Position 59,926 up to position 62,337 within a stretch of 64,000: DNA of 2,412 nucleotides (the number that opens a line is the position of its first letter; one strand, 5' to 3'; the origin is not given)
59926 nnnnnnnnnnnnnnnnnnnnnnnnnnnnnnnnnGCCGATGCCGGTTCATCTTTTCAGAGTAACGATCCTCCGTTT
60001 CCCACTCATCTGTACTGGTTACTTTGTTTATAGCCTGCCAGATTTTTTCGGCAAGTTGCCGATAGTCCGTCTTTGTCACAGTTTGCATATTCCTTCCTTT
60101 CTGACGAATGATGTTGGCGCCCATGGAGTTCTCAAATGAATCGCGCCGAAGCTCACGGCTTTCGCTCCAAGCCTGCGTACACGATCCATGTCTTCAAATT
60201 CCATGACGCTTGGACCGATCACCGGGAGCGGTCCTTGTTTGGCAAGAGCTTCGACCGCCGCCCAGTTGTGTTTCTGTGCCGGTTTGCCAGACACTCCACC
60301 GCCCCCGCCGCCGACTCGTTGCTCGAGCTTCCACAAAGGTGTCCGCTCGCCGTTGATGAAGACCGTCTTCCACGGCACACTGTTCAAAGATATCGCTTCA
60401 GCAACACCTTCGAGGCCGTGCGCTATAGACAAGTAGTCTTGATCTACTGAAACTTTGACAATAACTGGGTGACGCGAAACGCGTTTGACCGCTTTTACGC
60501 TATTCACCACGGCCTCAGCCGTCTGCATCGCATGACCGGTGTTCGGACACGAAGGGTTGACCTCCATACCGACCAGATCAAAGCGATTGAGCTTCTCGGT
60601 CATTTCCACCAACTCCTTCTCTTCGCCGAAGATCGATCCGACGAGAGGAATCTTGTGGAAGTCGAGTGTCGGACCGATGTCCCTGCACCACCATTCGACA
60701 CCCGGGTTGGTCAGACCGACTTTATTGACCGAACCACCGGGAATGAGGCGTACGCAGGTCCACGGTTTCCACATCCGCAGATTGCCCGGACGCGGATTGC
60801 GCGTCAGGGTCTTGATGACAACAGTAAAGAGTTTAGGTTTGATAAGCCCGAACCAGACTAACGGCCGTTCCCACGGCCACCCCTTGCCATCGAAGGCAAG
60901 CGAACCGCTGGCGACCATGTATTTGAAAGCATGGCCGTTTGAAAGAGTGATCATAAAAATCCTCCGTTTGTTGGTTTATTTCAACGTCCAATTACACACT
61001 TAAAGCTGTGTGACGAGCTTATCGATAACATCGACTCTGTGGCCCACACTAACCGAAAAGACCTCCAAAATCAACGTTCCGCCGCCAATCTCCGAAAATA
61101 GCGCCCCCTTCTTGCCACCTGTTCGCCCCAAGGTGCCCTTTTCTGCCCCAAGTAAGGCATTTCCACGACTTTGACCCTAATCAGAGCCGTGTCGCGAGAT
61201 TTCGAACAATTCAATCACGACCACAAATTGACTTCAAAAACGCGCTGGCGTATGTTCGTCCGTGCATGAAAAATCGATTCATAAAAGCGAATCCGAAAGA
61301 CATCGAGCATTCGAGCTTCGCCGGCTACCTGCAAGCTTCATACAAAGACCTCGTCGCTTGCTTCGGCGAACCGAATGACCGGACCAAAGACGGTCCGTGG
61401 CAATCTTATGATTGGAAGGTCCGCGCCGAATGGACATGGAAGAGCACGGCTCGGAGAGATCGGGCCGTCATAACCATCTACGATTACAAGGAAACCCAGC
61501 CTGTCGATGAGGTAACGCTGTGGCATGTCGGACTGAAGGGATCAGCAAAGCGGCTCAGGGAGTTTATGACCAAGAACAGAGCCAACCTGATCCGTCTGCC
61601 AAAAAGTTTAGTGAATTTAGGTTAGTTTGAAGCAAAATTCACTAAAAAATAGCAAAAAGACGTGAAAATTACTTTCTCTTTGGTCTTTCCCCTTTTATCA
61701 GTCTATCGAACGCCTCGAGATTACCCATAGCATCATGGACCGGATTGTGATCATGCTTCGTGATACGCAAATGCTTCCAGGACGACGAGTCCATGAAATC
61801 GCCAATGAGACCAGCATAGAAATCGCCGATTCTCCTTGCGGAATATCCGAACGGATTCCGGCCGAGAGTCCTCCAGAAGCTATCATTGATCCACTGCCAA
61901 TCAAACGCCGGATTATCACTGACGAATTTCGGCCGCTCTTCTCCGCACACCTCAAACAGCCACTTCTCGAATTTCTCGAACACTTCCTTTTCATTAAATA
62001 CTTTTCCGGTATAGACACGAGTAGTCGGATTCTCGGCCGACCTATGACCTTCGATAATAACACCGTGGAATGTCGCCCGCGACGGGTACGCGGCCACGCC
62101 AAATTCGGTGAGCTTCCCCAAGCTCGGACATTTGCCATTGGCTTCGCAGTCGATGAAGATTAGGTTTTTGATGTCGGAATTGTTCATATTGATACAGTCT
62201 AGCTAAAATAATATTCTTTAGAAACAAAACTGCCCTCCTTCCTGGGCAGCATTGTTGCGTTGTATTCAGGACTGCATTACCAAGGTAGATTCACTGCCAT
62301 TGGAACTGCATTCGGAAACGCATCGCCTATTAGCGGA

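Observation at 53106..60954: GC-richer accessory island carrying a partial de novo pyrimidine pathway (pyrD, pyrC, fused pyrE-pyrF) plus isochorismatase-like hydrolase, methyltransferase and SGNH hydrolase genes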

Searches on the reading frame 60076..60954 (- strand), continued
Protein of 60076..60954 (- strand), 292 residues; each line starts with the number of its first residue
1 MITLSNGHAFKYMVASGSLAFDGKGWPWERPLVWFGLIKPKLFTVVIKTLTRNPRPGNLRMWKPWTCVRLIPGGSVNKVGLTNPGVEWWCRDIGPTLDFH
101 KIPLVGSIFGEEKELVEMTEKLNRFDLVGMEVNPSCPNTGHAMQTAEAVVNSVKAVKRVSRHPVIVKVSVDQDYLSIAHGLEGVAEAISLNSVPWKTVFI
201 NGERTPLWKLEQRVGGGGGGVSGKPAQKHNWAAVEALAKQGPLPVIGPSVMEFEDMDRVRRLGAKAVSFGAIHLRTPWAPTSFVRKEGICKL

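Call 82: search_protein_families(library=phrogs, proteins=[L011:6855-7193:-, L011:5125-6819:-, L011:3832-4320:+, L011:2127-3500:+, L011:1268-2122:+], max_evalue=0.001)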
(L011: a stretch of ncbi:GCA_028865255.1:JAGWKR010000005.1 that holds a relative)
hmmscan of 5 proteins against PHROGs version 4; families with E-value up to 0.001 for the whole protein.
L011:6855-7193:- (112 aa): 0 families

L011:5125-6819:- (564 aa): 2 families
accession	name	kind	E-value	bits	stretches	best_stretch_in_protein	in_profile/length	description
phrog_95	-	integration and excision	6.2e-91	306.9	1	3-488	85-566/651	integrase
phrog_125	-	DNA, RNA and nucleotide metabolism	1.5e-25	91.2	1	3-161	17-156/254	DNA invertase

L011:3832-4320:+ (162 aa): 0 families

L011:2127-3500:+ (457 aa): 2 families
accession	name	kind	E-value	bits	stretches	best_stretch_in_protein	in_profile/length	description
phrog_95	-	integration and excision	8.2e-46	157.8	1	10-312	88-355/651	integrase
phrog_125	-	DNA, RNA and nucleotide metabolism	6.5e-09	36.7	1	8-311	18-247/254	DNA invertase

L011:1268-2122:+ (284 aa): 24 families
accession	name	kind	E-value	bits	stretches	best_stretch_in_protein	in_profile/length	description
phrog_4715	-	DNA, RNA and nucleotide metabolism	1e-19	71.4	1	5-158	143-313/630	ParB-like partition protein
phrog_1033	-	DNA, RNA and nucleotide metabolism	4.3e-15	57.3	1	16-149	40-177/334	ParB-like partition protein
phrog_620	-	DNA, RNA and nucleotide metabolism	3.8e-14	54.3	1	3-90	3-84/217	ParB-like partition protein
phrog_6218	-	DNA, RNA and nucleotide metabolism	6.8e-14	52.9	1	8-149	4-143/506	ParB-like partition protein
phrog_498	-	other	7.8e-13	48.8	1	5-92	31-114/633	DNA methyltransferase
phrog_3264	-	DNA, RNA and nucleotide metabolism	4.2e-12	47.3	1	5-213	45-227/337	ParB-like partition protein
phrog_18056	-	DNA, RNA and nucleotide metabolism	1e-09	38.8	1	14-102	8-89/387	ParB-like partition nuclease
phrog_940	-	DNA, RNA and nucleotide metabolism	2.3e-09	37.9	1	8-189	5-179/388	nuclease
phrog_8071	-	DNA, RNA and nucleotide metabolism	7.4e-09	36.3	1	6-91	4-83/389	ParB-like partition protein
phrog_3951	-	unknown function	2.8e-08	34.6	1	6-165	15-178/301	-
phrog_26387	-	DNA, RNA and nucleotide metabolism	5.5e-07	30.2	1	10-85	11-85/252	ParB-like partition nuclease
phrog_27360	-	unknown function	1.3e-06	29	1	34-76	31-75/312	-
phrog_2159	-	DNA, RNA and nucleotide metabolism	3.3e-06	27.7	1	33-74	83-124/365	ParB-like partition protein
phrog_15982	-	unknown function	4e-06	27.1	1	6-74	23-91/453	-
phrog_12047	-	DNA, RNA and nucleotide metabolism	4.5e-06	27.4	1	23-99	13-83/301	ParB-like partition nuclease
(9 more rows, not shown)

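Call 91: find_related_loci(query=window:60076-60954:-, collection=viral_contigs, flank=10000)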
Query window:60076-60954:- (292 aa) in viral_contigs; peptide patterns used: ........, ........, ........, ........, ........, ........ (x = any residue, [..] = any of these).
5 stretches matched a pattern, but none encodes a relative of the query by tblastn (E <= 1e-3).

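Call 93: find_related_loci(query=L011:5125-6819:-, collection=viral_contigs, flank=10000)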
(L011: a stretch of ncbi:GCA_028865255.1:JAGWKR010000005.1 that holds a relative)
Query L011:5125-6819:- (564 aa) in viral_contigs; peptide patterns used: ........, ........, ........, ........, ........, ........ (x = any residue, [..] = any of these).
3 stretches matched a pattern, but none encodes a relative of the query by tblastn (E <= 1e-3).

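Call 96: find_related_loci(query=A2, collection=viral_contigs, flank=10000)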
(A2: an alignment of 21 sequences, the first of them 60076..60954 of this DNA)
Query A2 (292 aa) in viral_contigs; peptide patterns used: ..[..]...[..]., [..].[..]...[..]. (x = any residue, [..] = any of these).
114 stretches matched a pattern, but none encodes a relative of the query by tblastn (E <= 1e-3).

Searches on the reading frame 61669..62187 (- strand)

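Call 6: search_protein_families(library=pfam, proteins=[window:61669-62187:-], max_evalue=0.01)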
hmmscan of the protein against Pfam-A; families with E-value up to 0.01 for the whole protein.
window:61669-62187:- (172 aa): 1 family
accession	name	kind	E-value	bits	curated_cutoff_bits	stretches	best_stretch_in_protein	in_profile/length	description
PF16473.11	Rv2179c-like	-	0.00028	21.1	27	1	65-159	79-172/177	3'-5' exoribonuclease Rv2179c-like domain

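Call 82: search_protein_families(library=phrogs, proteins=[window:61669-62187:-], max_evalue=0.001)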
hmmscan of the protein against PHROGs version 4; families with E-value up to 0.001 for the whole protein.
window:61669-62187:- (172 aa): 0 families
